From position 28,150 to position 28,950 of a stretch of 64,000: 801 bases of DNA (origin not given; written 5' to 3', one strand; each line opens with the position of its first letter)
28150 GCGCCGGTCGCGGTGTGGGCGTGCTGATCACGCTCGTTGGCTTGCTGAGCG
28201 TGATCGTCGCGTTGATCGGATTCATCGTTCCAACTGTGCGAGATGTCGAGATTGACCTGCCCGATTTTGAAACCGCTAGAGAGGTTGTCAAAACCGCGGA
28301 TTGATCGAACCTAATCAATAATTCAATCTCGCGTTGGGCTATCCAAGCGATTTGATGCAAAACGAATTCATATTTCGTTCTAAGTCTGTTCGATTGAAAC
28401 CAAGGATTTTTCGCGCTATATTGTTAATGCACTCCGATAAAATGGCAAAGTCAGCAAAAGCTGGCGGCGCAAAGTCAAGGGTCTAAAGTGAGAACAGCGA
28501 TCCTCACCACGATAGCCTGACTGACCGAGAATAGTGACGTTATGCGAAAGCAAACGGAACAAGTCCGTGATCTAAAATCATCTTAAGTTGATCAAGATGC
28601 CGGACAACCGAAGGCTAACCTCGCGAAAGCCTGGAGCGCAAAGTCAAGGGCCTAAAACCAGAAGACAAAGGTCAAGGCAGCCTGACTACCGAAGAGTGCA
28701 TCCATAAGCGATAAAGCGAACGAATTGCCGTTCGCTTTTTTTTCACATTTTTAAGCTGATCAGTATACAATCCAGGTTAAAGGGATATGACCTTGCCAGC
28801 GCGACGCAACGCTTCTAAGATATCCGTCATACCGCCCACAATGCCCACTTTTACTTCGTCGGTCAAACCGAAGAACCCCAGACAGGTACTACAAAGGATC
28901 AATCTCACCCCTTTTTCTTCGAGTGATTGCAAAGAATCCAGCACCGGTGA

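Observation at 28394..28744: Orphan tandem (possibly triple) c-di-GMP-I riboswitch array with its own promoter and terminator, aimed antisense into a convergent gene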

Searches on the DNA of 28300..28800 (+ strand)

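Call 3: search_rna_families(source=window, start=28300, end=28800, threshold=evalue, max_evalue=10, show_alignments=6)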
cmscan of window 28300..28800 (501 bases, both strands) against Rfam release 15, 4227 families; matches with E-value up to 10: 5.
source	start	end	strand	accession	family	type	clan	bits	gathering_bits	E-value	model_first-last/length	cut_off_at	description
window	28434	28528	+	RF01051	c-di-GMP-I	Cis-reg; riboswitch;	CL00126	65.6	35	1e-12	1-87/87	no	c-di-GMP-I riboswitch aptamer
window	28603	28693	+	RF01051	c-di-GMP-I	Cis-reg; riboswitch;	CL00126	58.8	35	4.7e-11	1-87/87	no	c-di-GMP-I riboswitch aptamer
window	28709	28792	-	RF02059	STnc50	Gene; sRNA;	-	18.6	55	1.7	1-84/84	no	Salmonella enterica sRNA STnc40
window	28407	28432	-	RF01335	CRISPR-DR22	Gene; CRISPR;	-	16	50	1.2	1-36/36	no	CRISPR RNA direct repeat element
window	28658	28671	+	RF01833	astro_FSE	Cis-reg; frameshift_element;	-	10.3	70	7.7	6-19/55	no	ribosomal frameshift site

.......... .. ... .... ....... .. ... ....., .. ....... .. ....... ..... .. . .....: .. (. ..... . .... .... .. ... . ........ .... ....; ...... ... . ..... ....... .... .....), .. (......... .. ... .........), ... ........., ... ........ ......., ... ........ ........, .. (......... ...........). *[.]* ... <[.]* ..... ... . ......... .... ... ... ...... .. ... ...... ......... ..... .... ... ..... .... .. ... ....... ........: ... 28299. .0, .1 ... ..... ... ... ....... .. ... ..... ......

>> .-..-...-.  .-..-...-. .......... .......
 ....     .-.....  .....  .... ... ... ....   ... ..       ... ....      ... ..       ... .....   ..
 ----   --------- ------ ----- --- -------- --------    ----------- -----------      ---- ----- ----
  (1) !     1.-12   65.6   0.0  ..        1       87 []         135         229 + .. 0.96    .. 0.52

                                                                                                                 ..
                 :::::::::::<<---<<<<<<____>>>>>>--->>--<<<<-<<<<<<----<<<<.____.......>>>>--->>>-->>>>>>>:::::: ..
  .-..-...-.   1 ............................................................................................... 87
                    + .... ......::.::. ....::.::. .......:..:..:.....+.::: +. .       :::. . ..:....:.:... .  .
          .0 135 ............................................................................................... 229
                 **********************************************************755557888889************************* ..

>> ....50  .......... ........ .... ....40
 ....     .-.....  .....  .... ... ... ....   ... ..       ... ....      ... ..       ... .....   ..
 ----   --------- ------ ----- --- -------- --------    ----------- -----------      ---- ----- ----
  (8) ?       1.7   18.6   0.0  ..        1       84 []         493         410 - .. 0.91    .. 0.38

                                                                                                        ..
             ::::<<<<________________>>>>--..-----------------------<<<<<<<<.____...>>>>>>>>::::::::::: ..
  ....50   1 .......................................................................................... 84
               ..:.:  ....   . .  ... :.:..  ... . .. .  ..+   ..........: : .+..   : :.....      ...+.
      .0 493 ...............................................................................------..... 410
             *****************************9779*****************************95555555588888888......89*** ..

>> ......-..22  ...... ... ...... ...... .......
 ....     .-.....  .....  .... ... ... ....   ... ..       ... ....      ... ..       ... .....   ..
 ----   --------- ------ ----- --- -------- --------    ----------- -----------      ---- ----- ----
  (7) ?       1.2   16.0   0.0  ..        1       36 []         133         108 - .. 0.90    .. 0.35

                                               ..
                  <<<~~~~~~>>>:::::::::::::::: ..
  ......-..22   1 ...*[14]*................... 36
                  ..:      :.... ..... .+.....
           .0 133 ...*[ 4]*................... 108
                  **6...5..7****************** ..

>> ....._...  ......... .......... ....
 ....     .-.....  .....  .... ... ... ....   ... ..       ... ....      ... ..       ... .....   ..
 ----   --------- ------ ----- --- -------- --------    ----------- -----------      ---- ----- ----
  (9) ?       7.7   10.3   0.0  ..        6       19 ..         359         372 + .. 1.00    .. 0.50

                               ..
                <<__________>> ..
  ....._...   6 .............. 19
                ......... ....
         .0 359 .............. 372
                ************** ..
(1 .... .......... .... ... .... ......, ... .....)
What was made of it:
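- Tried and rejected: There is no hit in the 501-nt scan (call 3).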

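Call 15: build_rna_model(alignment_id=A2, structure=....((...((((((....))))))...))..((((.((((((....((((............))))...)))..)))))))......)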
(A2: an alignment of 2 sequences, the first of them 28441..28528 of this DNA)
Model R1 built from alignment A2 (2 sequences, 88 columns); structure: as given.
model positions 88; base pairs 22; branch points 1; effective number of sequences 1.18; information 0.648 bits per position. Calibrated on 0.2 Mb of random sequence (short: E-values are rough).
structure used (alignment columns):
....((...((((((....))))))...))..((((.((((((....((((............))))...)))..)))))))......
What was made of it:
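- Tried and rejected: It gave many false positives, so I replaced it with a covariance model built from the two window aptamers (call 15).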

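Call 16: search_with_rna_model(model_id=R1, sources=[window, L001, L002, L003, L004, L005, L006, L007, L008, L009, L010, L011, L012, L013, L014, L015, L016, L017, L018, L019, L020, L021, L022, L023, L024, L025, L026, L027, L028, L029, L030, L031, L032, L033, L034, L035, L036, L037, L038, L039, L040, L041, L042, L043, L044, L045, L046, L047, L048, L049, L050, L051, L052, L053, L054, L055, L056, L057, L058, L059, L060, L061, L062, L063, L064, L065, L066, L067, L068, L069, L070, L071, L072, L073, L074, L075, L076, L077, L078, L079, L080, L081, L082, L083, L084, L085, L086], max_evalue=1)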
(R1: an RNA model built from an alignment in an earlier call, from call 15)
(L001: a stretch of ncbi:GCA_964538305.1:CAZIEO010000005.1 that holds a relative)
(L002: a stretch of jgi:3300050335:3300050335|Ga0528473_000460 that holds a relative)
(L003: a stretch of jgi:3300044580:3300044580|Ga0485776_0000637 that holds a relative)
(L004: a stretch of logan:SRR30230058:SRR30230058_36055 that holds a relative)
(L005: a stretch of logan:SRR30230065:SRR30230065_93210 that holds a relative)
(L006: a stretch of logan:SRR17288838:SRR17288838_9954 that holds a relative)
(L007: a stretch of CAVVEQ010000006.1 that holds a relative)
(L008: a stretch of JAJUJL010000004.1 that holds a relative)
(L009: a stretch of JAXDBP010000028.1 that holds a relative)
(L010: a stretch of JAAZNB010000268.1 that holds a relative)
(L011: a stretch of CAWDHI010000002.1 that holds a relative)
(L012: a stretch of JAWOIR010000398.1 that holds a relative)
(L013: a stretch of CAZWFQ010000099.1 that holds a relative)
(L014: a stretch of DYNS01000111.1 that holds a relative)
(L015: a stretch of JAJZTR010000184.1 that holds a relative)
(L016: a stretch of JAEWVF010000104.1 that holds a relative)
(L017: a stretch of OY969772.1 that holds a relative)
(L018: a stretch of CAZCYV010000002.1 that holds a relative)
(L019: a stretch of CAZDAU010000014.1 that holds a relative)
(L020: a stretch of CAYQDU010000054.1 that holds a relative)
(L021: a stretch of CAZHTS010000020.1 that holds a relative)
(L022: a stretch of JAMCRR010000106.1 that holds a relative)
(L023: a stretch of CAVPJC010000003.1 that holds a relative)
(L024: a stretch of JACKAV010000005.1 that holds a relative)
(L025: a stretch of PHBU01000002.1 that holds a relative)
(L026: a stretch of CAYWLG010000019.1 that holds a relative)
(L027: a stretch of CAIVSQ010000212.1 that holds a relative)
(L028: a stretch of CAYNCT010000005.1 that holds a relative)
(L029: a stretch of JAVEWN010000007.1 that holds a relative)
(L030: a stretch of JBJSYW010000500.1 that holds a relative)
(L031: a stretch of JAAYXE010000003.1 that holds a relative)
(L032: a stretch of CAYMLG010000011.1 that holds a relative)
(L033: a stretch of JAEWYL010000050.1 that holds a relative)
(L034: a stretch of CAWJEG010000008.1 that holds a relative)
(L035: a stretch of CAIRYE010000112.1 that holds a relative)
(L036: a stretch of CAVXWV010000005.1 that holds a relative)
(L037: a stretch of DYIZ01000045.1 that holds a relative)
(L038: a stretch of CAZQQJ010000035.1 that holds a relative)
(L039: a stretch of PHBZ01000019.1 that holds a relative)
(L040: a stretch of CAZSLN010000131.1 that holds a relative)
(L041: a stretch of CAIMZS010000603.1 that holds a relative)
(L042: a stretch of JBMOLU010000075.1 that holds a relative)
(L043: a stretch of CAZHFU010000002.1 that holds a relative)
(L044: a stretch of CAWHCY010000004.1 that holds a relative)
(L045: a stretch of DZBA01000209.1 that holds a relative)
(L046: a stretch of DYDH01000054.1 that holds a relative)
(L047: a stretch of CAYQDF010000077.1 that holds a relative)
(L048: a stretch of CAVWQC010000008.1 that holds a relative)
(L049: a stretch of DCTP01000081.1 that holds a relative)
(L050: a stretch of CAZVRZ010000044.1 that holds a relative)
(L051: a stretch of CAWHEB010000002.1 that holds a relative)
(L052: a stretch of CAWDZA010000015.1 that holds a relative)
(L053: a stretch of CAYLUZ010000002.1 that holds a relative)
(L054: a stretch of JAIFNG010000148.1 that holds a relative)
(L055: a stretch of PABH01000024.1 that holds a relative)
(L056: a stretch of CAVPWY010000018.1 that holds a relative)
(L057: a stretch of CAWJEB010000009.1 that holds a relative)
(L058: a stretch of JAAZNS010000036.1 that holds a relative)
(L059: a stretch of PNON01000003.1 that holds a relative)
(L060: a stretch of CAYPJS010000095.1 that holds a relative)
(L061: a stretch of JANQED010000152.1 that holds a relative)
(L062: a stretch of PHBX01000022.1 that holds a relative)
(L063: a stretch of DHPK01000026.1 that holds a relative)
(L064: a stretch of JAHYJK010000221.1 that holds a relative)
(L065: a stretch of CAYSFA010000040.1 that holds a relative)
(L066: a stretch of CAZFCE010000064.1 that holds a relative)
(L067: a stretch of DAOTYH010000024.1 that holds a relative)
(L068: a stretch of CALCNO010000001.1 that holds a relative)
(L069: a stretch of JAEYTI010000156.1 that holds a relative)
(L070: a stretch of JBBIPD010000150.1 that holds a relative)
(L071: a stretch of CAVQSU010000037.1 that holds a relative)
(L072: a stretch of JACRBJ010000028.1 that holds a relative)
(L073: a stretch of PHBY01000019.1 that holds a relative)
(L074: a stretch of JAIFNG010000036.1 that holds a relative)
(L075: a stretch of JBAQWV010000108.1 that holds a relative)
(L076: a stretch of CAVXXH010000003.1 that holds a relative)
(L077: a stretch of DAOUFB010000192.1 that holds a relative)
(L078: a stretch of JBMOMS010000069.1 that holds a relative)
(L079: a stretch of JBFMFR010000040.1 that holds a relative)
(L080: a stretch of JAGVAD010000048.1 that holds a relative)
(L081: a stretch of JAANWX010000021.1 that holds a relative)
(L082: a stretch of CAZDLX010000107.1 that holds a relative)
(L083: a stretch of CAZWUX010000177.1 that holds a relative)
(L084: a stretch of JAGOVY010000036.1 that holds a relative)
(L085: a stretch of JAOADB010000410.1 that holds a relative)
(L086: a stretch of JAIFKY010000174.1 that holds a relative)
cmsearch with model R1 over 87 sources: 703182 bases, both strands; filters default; matches with E-value up to 1: 14.
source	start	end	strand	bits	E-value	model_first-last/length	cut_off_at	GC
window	28441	28528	+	107.3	3.7e-20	1-88/88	no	0.52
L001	6600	6687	-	107.3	3.7e-20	1-88/88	no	0.52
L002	6600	6687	-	107.3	3.7e-20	1-88/88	no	0.52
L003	6600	6687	-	107.3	3.7e-20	1-88/88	no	0.52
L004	6303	6390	-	107.3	3.7e-20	1-88/88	no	0.52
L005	4156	4243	-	107.3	3.7e-20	1-88/88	no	0.52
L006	1866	1953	-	107.3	3.7e-20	1-88/88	no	0.52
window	28610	28693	+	98.7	2.5e-18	1-88/88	no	0.54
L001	6435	6518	-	98.7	2.5e-18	1-88/88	no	0.54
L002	6435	6518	-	98.7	2.5e-18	1-88/88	no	0.54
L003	6435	6518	-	98.7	2.5e-18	1-88/88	no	0.54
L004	6138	6221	-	98.7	2.5e-18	1-88/88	no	0.54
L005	3991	4074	-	98.7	2.5e-18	1-88/88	no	0.54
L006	1701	1784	-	98.7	2.5e-18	1-88/88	no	0.54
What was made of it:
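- On Riboswitch-controlled antisense RNA (AspocR type): None of 80 DsrE loci of other species has a GEMM-I (call 16).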
